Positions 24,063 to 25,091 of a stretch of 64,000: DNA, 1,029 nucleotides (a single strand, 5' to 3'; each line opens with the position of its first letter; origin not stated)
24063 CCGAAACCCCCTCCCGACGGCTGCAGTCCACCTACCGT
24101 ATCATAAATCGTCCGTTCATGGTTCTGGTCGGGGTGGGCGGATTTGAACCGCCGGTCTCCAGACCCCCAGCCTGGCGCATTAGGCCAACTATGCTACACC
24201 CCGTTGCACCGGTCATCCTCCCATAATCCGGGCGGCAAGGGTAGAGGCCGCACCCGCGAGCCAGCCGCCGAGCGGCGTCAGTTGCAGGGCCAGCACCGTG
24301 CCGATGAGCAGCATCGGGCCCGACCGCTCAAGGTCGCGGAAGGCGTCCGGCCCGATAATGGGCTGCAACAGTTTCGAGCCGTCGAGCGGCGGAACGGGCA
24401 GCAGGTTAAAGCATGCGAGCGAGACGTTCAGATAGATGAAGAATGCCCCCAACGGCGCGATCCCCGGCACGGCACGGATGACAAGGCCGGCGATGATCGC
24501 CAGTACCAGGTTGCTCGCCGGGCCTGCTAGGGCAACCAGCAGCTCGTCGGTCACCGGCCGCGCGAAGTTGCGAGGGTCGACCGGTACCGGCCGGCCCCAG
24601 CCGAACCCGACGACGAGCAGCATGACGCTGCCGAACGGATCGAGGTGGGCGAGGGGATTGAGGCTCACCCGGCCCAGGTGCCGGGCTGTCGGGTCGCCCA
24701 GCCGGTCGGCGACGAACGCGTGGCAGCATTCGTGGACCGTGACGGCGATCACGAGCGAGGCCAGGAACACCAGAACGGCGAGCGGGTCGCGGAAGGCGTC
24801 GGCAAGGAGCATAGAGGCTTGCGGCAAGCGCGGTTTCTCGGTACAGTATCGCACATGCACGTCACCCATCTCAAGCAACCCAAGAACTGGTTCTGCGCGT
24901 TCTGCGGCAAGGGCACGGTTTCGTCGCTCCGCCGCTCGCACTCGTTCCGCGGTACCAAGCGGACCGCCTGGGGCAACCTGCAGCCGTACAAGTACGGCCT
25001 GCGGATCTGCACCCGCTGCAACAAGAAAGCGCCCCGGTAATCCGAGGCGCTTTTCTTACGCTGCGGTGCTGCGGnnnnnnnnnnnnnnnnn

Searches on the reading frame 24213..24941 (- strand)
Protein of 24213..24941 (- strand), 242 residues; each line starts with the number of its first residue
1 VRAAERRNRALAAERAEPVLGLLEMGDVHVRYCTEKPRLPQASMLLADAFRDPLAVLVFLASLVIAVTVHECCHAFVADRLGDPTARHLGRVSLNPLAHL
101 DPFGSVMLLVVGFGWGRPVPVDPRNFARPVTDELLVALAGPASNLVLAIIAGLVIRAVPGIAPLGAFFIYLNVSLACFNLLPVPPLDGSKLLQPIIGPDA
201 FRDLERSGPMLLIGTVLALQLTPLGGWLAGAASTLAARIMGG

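Call 23: search_protein_families(library=pfam, max_evalue=0.0001, proteins=[window:24213-24941:-])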
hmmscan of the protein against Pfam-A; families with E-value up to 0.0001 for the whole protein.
window:24213-24941:- (242 aa): 1 family
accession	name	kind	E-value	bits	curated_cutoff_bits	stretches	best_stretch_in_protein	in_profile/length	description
PF02163.28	Peptidase_M50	-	4.1e-14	52.9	27.2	2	161-197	159-195/221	Peptidase family M50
